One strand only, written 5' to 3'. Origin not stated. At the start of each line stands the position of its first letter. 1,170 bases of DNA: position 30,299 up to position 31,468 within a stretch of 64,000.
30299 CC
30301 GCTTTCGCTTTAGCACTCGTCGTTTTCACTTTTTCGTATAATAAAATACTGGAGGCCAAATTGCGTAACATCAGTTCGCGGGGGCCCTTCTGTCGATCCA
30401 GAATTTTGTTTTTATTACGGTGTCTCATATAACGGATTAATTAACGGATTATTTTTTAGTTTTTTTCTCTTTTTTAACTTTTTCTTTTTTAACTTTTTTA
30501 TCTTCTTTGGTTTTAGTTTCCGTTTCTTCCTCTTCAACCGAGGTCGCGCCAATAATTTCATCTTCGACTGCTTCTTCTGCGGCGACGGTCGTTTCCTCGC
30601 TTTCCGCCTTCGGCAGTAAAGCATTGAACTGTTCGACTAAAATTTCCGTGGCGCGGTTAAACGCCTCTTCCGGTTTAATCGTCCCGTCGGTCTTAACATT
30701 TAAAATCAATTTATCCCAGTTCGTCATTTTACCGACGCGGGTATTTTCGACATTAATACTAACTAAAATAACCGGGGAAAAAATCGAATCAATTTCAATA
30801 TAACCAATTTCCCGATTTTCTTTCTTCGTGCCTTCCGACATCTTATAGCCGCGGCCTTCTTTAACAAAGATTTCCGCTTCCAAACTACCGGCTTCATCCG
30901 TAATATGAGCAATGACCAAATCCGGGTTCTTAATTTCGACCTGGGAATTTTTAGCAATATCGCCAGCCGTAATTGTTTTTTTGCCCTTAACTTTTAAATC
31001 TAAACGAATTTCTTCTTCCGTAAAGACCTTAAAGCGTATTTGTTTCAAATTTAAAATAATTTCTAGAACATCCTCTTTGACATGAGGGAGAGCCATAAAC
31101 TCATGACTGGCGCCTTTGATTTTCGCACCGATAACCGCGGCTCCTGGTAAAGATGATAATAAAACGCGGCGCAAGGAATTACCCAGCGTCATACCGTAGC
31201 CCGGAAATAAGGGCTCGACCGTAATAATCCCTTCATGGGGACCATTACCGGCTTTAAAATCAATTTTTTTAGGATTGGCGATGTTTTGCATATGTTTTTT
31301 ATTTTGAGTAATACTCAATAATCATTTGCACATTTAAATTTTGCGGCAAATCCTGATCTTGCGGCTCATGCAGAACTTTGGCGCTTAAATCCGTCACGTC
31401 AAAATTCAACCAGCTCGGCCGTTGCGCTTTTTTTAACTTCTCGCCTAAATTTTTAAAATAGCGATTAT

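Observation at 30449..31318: RNA polymerase alpha subunit without the alphaCTD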

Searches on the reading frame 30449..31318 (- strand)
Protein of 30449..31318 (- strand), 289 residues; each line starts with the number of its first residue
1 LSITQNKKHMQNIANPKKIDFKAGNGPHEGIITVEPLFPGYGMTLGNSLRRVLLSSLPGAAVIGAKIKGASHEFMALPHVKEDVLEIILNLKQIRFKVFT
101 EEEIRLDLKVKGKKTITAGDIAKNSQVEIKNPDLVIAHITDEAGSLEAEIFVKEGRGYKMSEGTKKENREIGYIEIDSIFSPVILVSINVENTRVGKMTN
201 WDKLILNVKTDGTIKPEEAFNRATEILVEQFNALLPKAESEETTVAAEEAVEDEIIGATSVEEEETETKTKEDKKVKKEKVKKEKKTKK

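Call 3: search_protein_families(library=pfam, proteins=[window:30449-31318:-], max_evalue=1)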
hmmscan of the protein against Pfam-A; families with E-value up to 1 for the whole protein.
window:30449-31318:- (289 aa): 3 families
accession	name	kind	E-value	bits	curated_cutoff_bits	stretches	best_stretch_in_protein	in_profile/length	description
PF01000.31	RNA_pol_A_bac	-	5e-30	104.6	33.9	1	66-181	2-119/119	RNA polymerase Rpb3/RpoA insert domain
PF01193.29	RNA_pol_L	-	6.6e-22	77.5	24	1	35-231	1-74/74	RNA polymerase Rpb3/Rpb11 dimerisation domain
PF13656.11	RNA_pol_L_2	-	7.6e-05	22.8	27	1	202-234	40-72/75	RNA polymerase Rpb3/Rpb11 dimerisation domain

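Call 4: search_protein_families(library=ncbifam, proteins=[window:30449-31318:-], max_evalue=1)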
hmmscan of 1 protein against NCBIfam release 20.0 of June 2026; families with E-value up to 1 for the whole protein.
window:30449-31318:- (289 aa): 10 families
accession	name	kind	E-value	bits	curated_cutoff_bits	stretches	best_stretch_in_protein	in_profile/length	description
NF003519.0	PRK05182.2-5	equivalog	6.1e-81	271.8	277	1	10-262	1-231/320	DNA-directed RNA polymerase subunit alpha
TIGR02027.1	rpoA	equivalog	9.7e-77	258.1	227.8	1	30-254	2-228/298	DNA-directed RNA polymerase subunit alpha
NF003513.0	PRK05182.1-2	equivalog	1.2e-75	254.5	302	1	7-250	3-246/338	DNA-directed RNA polymerase subunit alpha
NF003515.0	PRK05182.2-1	equivalog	5.1e-71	239.5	406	1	15-263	6-255/314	DNA-directed RNA polymerase subunit alpha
NF003516.0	PRK05182.2-2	equivalog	3e-67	227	353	1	28-253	19-243/315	DNA-directed RNA polymerase subunit alpha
NF003514.0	PRK05182.1-4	equivalog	4.2e-64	216.3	434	1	32-281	21-269/338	DNA-directed RNA polymerase subunit alpha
NF003517.0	PRK05182.2-3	equivalog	2.4e-62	210.9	356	1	10-249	5-248/344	DNA-directed RNA polymerase subunit alpha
NF003518.0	PRK05182.2-4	equivalog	7.4e-61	206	523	1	29-264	18-254/312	DNA-directed RNA polymerase subunit alpha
NF001988.0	PRK00783.1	equivalog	3.5e-05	23.6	153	1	199-240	222-263/266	DNA-directed RNA polymerase subunit D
NF002233.0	PRK01146.1-1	equivalog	0.00034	20.5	79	1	202-229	51-78/92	DNA-directed RNA polymerase subunit L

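Call 5: find_homologous_proteins(query=window:30449-31318:-, max_evalue=1e-10)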
Query window:30449-31318:- (289 aa): 8000 proteins with E <= 1e-10 among 8000 candidates; the best 120 are listed.
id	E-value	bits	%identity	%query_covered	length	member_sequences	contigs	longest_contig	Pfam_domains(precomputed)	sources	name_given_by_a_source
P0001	2.5e-171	586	100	97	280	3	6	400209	PF01000.32,PF01193.30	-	-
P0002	3.8e-133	461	87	79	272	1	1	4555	PF01000.32,PF01193.30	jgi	jgi:DNA-directed RNA polymerase subunit alpha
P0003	6.3e-133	460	82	87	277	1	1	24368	PF01000.32,PF01193.30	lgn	-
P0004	5.0e-132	457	83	85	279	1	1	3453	PF01000.32,PF01193.30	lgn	-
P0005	6.7e-132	457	81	86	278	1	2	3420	PF01000.32,PF01193.30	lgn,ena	-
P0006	8.0e-131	453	81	86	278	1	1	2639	PF01000.32,PF01193.30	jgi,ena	-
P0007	1.8e-130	452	83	83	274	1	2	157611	PF01000.32,PF01193.30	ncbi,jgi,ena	ncbi:MAG: DNA-directed RNA polymerase subunit alpha [Patescibacteria group bacterium]|jgi:DNA-direct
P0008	2.8e-130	452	80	86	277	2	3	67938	PF01000.32,PF01193.30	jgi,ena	-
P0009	1.0e-128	447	86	78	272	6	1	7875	PF01000.32,PF01193.30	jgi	-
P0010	2.4e-128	445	80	86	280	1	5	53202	PF01000.32,PF01193.30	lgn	-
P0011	3.3e-127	442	84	79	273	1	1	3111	PF01000.32,PF01193.30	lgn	-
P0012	3.4e-127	442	80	84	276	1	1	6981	PF01000.32,PF01193.30,PF13656.12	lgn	-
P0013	3.4e-127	442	80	86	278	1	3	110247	PF01000.32,PF01193.30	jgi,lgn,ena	-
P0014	9.0e-127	440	85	78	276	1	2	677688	PF01000.32,PF01193.30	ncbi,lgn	-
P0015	1.5e-126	439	81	84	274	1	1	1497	PF01000.32,PF01193.30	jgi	jgi:DNA-directed RNA polymerase subunit alpha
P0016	3.1e-126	438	82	83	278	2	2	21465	PF01000.32,PF01193.30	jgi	jgi:DNA-directed RNA polymerase subunit alpha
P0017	3.3e-126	438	79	88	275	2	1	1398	PF01000.32,PF01193.30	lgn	-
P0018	3.8e-126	438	81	85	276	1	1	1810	PF01000.32,PF01193.30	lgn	-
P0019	4.6e-126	438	84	79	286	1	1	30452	PF01000.32,PF01193.30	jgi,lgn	-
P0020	6.7e-126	437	79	89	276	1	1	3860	PF01000.32,PF01193.30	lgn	-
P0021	1.0e-125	437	82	81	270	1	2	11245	PF01000.32,PF01193.30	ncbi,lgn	-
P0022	1.1e-125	437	79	89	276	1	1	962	PF01000.32,PF01193.30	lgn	-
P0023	1.3e-125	436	75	91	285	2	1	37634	PF01000.32,PF01193.30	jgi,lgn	jgi:DNA-directed RNA polymerase subunit alpha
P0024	1.4e-125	436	82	84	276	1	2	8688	PF01000.32,PF01193.30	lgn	-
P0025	1.5e-125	436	79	89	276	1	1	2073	PF01000.32,PF01193.30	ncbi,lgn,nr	ncbi:MAG: DNA-directed RNA polymerase subunit alpha [Methanomicrobia archaeon]|nr:DNA-directed RNA p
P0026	1.6e-125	436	85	78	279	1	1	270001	PF01000.32,PF01193.30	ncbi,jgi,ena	ncbi:MAG: DNA-directed RNA polymerase subunit alpha [Patescibacteria group bacterium]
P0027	2.0e-125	436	82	84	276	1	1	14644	PF01000.32,PF01193.30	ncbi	-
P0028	2.2e-125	436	82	84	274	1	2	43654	PF01000.32,PF01193.30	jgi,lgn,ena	jgi:DNA-directed RNA polymerase subunit alpha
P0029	2.2e-125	436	77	89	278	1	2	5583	PF01000.32,PF01193.30,PF13656.12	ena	-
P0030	2.4e-125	435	84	79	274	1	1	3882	PF01000.32,PF01193.30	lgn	-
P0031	3.5e-125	435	85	79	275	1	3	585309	PF01000.32,PF01193.30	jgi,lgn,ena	-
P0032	4.4e-125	435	82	82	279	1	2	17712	PF01000.32,PF01193.30,PF13656.12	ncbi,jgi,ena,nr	ncbi:MAG TPA: DNA-directed RNA polymerase subunit alpha [Candidatus Saccharimonadales bacterium]|nr:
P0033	4.9e-125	434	82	82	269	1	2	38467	PF01000.32,PF01193.30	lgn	-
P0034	7.3e-125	434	84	79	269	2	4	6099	PF01000.32,PF01193.30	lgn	-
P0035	9.1e-125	434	83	78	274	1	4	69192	PF01000.32,PF01193.30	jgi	-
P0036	1.8e-124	433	84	79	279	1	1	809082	PF01000.32,PF01193.30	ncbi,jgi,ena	ncbi:MAG: DNA-directed RNA polymerase subunit alpha [Patescibacteria group bacterium]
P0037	2.4e-124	432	78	85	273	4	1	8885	PF01000.32,PF01193.30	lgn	-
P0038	3.4e-124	432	76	87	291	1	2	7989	PF01000.32,PF01193.30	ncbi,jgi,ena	-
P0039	3.7e-124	432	84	79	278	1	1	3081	PF01000.32,PF01193.30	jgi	jgi:DNA-directed RNA polymerase subunit alpha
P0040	4.0e-124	431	81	83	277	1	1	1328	PF01000.32,PF01193.30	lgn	-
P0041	6.3e-124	431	85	78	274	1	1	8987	PF01000.32,PF01193.30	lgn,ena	-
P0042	6.6e-124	431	79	83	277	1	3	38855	PF01000.32,PF01193.30,PF13656.12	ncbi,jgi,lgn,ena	ncbi:MAG: DNA-directed RNA polymerase subunit alpha [Patescibacteria group bacterium]|jgi:DNA-direct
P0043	8.3e-124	430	81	83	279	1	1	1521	PF01000.32,PF01193.30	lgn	-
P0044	8.7e-124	430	80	83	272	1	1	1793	PF01000.32,PF01193.30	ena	-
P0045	9.0e-124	430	77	89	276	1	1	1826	PF01000.32,PF01193.30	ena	-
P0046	1.1e-123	430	83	79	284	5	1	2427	PF01000.32,PF01193.30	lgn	-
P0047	1.3e-123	430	79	82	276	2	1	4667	PF01000.32,PF01193.30,PF13656.12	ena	-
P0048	1.4e-123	430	83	79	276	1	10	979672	PF01000.32,PF01193.30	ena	-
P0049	2.1e-123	429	80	83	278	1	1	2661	PF01000.32,PF01193.30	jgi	jgi:DNA-directed RNA polymerase subunit alpha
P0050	2.3e-123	429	78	90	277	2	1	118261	PF01000.32,PF01193.30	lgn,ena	-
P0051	2.5e-123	429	85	79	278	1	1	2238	PF01000.32,PF01193.30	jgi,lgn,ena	-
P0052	2.6e-123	429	84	79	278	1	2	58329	PF01000.32,PF01193.30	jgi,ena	jgi:DNA-directed RNA polymerase subunit alpha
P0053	3.4e-123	428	85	79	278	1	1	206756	PF01000.32,PF01193.30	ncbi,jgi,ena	ncbi:MAG: DNA-directed RNA polymerase subunit alpha [Patescibacteria group bacterium]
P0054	3.4e-123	428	80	84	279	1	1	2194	PF01000.32,PF01193.30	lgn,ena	-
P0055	3.4e-123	428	80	82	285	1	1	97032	PF01000.32,PF01193.30,PF13656.12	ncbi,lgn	-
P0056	3.5e-123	428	78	85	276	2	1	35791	PF01000.32,PF01193.30,PF13656.12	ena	-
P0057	3.8e-123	428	82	80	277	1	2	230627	PF01000.32,PF01193.30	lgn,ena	-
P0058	4.0e-123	428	83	79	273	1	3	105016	PF01000.32,PF01193.30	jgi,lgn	-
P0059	4.0e-123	428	79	79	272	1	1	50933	PF01000.32,PF01193.30,PF13656.12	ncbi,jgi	jgi:DNA-directed RNA polymerase subunit alpha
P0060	4.9e-123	428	84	79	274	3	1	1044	PF01000.32,PF01193.30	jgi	jgi:DNA-directed RNA polymerase subunit alpha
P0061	4.9e-123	428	84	79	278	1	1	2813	PF01000.32,PF01193.30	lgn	-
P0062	5.2e-123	428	83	79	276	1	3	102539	PF01000.32,PF01193.30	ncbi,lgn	-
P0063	5.4e-123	428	85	79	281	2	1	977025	PF01000.32,PF01193.30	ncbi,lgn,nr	ncbi:MAG: DNA-directed RNA polymerase subunit alpha [Candidatus Falkowbacteria bacterium]|nr:MAG: DN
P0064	5.4e-123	428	76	91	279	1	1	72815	PF01000.32,PF01193.30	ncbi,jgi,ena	ncbi:MAG: DNA-directed RNA polymerase subunit alpha [Patescibacteria group bacterium]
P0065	5.5e-123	428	81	85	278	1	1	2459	PF01000.32,PF01193.30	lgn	-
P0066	5.5e-123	428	74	91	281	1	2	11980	PF01000.32,PF01193.30,PF13656.12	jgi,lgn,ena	-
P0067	5.7e-123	428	82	78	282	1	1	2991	PF01000.32,PF01193.30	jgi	-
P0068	6.1e-123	428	74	92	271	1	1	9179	PF01000.32,PF01193.30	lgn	-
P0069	6.6e-123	427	83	80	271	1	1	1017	PF01000.32,PF01193.30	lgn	-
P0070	8.6e-123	427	79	85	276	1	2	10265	PF01000.32,PF01193.30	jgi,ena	jgi:DNA-directed RNA polymerase subunit alpha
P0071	1.0e-122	427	81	82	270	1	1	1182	PF01000.32,PF01193.30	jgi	jgi:DNA-directed RNA polymerase subunit alpha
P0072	1.0e-122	427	79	85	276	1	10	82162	PF01000.32,PF01193.30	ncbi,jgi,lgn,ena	jgi:DNA-directed RNA polymerase subunit alpha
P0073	1.3e-122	426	82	79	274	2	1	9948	PF01000.32,PF01193.30,PF13656.12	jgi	-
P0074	1.5e-122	426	82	79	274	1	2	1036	PF01000.32,PF01193.30,PF13656.12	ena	-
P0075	1.5e-122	426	76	89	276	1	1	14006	PF01000.32,PF01193.30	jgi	jgi:DNA-directed RNA polymerase subunit alpha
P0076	1.7e-122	426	82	79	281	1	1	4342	PF01000.32,PF01193.30,PF13656.12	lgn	-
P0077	1.9e-122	426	78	85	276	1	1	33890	PF01000.32,PF01193.30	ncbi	-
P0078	1.9e-122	426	84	79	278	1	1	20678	PF01000.32,PF01193.30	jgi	jgi:DNA-directed RNA polymerase subunit alpha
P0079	2.0e-122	426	85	79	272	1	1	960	PF01000.32,PF01193.30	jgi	jgi:DNA-directed RNA polymerase subunit alpha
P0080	2.0e-122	426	73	94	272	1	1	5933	PF01000.32,PF01193.30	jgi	-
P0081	2.2e-122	426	79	85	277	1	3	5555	PF01000.32,PF01193.30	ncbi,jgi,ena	jgi:DNA-directed RNA polymerase subunit alpha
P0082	2.3e-122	426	84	79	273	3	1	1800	PF01000.32,PF01193.30,PF13656.12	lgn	-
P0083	2.3e-122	426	78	85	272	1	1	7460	PF01000.32,PF01193.30,PF13656.12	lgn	-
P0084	2.4e-122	426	81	83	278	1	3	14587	PF01000.32,PF01193.30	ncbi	-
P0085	2.4e-122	426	79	85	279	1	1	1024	PF01000.32,PF01193.30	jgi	jgi:DNA-directed RNA polymerase subunit alpha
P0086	2.5e-122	426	76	88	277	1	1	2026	PF01000.32,PF01193.30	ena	-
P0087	2.8e-122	425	79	83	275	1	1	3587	PF01000.32,PF01193.30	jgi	-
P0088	2.9e-122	425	78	85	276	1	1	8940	PF01000.32,PF01193.30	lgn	-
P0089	3.1e-122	425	77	86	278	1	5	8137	PF01000.32,PF01193.30,PF13656.12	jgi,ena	-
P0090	3.4e-122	425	73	91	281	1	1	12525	PF01000.32,PF01193.30,PF13656.12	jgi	jgi:DNA-directed RNA polymerase subunit alpha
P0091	3.5e-122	425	79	81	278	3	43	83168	PF01000.32,PF01193.30,PF13656.12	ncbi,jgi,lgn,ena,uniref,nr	ncbi:DNA-directed RNA polymerase subunit alpha [Candidatus Falkowbacteria bacterium]|uniref:DNA-dire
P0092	4.8e-122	425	82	79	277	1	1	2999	PF01000.32,PF01193.30,PF13656.12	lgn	-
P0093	4.9e-122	425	81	83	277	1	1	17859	PF01000.32,PF01193.30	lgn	-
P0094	5.4e-122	424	83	80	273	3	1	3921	PF01000.32,PF01193.30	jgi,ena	-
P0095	5.9e-122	424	80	82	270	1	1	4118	PF01000.32,PF01193.30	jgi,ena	-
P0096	7.8e-122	424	83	80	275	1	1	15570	PF01000.32,PF01193.30,PF13656.12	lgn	-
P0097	1.1e-121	423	80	79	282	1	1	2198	PF01000.32,PF01193.30,PF13656.12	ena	-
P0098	1.2e-121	423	81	80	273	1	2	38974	PF01000.32,PF01193.30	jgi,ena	jgi:DNA-directed RNA polymerase subunit alpha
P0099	1.3e-121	423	82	81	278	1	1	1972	PF01000.32,PF01193.30,PF13656.12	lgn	-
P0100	1.3e-121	423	84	79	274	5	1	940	PF01000.32,PF01193.30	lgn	-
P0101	1.6e-121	423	79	82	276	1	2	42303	PF01000.32,PF01193.30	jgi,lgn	-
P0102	1.7e-121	423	82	81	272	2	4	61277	PF01000.32,PF01193.30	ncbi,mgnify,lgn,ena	mgnify:CR=1 FL=1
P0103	1.8e-121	423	75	85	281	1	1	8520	PF01000.32,PF01193.30,PF13656.12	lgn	-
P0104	1.8e-121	423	82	79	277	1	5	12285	PF01000.32,PF01193.30,PF13656.12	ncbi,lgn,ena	-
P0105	1.8e-121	423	74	91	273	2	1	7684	PF01000.32,PF01193.30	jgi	-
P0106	2.2e-121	422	80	79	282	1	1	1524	PF01000.32,PF01193.30,PF13656.12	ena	-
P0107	2.3e-121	422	83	78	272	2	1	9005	PF01000.32,PF01193.30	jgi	-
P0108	2.4e-121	422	81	79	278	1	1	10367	PF01000.32,PF01193.30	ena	-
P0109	2.5e-121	422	83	79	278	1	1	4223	PF01000.32,PF01193.30,PF13656.12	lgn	-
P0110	3.1e-121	422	83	79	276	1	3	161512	PF01000.32,PF01193.30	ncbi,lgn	ncbi:MAG: DNA-directed RNA polymerase subunit alpha [Patescibacteria group bacterium]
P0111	3.4e-121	422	84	78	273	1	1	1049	PF01000.32,PF01193.30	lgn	-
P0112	3.4e-121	422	80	79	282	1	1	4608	PF01000.32,PF01193.30,PF13656.12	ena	-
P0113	5.7e-121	421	79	82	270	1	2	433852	PF01000.32,PF01193.30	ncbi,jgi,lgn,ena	ncbi:MAG: DNA-directed RNA polymerase subunit alpha [Patescibacteria group bacterium]|jgi:DNA-direct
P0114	6.2e-121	421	72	95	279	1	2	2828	PF01000.32,PF01193.30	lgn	-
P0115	6.3e-121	421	82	79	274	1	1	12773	PF01000.32,PF01193.30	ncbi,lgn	-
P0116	6.7e-121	421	74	92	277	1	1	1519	PF01000.32,PF01193.30,PF13656.12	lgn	-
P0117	1.0e-120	420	82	79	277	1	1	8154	PF01000.32,PF01193.30,PF13656.12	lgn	-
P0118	1.1e-120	420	78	82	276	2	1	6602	PF01000.32,PF01193.30,PF13656.12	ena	-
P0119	1.3e-120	420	71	95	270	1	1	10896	PF01000.32,PF01193.30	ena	-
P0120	1.6e-120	420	73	92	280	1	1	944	PF01000.32,PF01193.30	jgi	-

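Call 15: search_solved_structures(query=window:30449-31291:-, max_evalue=0.00001, show_alignments=2)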
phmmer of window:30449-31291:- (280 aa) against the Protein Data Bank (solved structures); distinct sequences matched with E-value up to 0.00001: 60.
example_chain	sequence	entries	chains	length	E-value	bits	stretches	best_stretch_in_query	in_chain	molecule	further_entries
6wvj_A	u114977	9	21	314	1.1e-57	198.8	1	7-255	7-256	DNA-directed RNA polymerase subunit alpha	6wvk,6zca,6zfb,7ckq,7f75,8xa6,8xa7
7l7b_A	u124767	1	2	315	6.3e-55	189.8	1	14-254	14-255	DNA-directed RNA polymerase subunit alpha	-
8x6f_A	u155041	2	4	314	1.8e-54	188.3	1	18-257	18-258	DNA-directed RNA polymerase subunit alpha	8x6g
7xya_A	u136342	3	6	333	2.8e-54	187.7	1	6-244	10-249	DNA-directed RNA polymerase subunit alpha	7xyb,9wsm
7f0r_A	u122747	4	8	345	3.1e-54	187.5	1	6-244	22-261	DNA-directed RNA polymerase subunit alpha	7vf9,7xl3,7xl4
5tw1_A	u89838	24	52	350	8.3e-52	179.6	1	23-247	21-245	DNA-directed RNA polymerase subunit alpha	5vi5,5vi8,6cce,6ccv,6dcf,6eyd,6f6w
9n9p_A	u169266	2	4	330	1.2e-51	179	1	15-249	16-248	DNA-directed RNA polymerase subunit alpha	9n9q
7vpd_A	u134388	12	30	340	5e-51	177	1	24-224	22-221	DNA-directed RNA polymerase subunit alpha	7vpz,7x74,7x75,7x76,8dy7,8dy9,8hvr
5uag_A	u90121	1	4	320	6e-51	176.7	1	5-246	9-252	DNA-directed RNA polymerase subunit alpha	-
6n4c_B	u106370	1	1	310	6.2e-51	176.7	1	6-247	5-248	DNA-directed RNA polymerase subunit alpha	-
8re4_A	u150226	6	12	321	6.2e-51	176.7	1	5-246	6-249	DNA-directed RNA polymerase subunit alpha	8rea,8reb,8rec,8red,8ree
8i23_A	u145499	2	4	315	6.5e-51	176.6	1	19-255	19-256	DNA-directed RNA polymerase subunit alpha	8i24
9w0n_a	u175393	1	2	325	6.5e-51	176.6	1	5-246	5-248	DNA-directed RNA polymerase subunit alpha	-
8f3c_G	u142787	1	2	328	6.5e-51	176.6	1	5-246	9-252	DNA-directed RNA polymerase subunit alpha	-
6n4c_A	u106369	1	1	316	6.5e-51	176.6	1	6-246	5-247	DNA-directed RNA polymerase subunit alpha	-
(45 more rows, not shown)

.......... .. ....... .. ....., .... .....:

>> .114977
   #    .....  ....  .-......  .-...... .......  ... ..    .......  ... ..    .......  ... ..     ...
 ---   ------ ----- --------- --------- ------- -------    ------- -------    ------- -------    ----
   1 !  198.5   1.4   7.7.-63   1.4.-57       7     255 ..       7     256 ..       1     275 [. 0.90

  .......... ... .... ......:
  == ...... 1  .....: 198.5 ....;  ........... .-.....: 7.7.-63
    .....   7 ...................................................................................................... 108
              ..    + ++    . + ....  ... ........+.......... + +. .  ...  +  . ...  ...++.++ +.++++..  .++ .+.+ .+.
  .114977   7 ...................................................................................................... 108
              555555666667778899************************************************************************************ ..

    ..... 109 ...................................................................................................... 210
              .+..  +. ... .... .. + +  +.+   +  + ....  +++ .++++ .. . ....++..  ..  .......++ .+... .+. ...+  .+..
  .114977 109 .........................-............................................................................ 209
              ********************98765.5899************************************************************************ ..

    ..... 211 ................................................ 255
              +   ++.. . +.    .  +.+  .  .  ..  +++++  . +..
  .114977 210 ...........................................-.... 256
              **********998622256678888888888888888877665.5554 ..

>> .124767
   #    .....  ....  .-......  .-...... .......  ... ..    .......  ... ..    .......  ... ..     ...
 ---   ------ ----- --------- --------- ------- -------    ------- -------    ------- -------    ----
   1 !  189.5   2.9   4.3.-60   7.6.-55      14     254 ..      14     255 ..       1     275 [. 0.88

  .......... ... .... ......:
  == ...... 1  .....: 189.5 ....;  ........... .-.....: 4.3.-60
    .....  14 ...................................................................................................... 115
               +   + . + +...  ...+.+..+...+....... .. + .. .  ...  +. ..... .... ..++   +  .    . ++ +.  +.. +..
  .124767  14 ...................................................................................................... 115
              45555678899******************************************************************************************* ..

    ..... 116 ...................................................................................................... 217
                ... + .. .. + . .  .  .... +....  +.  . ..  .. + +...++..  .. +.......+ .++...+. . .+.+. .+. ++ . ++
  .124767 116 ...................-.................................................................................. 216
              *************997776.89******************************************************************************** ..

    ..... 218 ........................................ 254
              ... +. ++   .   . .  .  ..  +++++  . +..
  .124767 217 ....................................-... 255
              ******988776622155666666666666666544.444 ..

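Call 16: search_protein_representatives(protein=window:30449-31291:-)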
Query: 280 residues. Proteins with E-value up to 0.001 (for the whole library): 8786; up to 1e-10: 5123; up to 1e-30: 1064. The best 150 are listed.
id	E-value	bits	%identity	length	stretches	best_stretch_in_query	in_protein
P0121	2.0e-92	325.8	59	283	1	1-279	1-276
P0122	7.4e-92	323.9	42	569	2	19-259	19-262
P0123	6.1e-75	268.5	49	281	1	1-280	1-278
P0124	1.7e-72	260.5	39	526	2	19-225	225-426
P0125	2.0e-71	257.0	49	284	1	1-280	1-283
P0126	8.8e-66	238.5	49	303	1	1-264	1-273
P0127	9.5e-65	235.1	45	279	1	1-275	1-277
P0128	1.5e-64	234.5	46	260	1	1-256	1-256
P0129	3.6e-64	233.2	48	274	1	21-271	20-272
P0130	1.9e-63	230.8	47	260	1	2-263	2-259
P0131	1.0e-62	228.5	45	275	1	7-275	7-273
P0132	1.6e-62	227.9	46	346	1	1-263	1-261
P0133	1.6e-61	224.6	43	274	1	4-273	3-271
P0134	3.1e-61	223.6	51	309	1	24-241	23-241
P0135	4.2e-61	223.2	50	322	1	16-251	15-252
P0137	4.3e-60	219.9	51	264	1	19-269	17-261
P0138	4.8e-60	219.7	47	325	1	19-258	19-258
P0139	1.4e-59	218.2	45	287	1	1-263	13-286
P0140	1.5e-59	218.1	48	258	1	11-254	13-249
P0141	2.4e-59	217.4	43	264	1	3-257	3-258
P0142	2.9e-59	217.2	48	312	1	1-230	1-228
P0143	3.7e-59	216.8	44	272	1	7-274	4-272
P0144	5.3e-59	216.3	44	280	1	21-277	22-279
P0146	1.6e-58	214.7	53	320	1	16-232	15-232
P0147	6.1e-58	212.8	45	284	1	1-276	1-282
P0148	1.1e-57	212.0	46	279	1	21-278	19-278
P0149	1.2e-57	211.8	49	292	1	2-243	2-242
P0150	1.5e-57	211.5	38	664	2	19-214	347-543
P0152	2.6e-57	210.8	46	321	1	4-236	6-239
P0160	1.4e-56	208.4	51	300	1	22-236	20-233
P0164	3.6e-56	207.0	47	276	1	17-274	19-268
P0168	3.7e-55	203.7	47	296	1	17-261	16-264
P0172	8.4e-55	202.5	45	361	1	1-232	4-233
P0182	2.4e-53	197.8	45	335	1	21-256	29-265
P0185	5.1e-53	196.7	42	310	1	6-278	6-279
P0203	1.6e-51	191.8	40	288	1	3-280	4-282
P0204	1.6e-51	191.8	50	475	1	67-273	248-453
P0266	4.4e-48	180.5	42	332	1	2-265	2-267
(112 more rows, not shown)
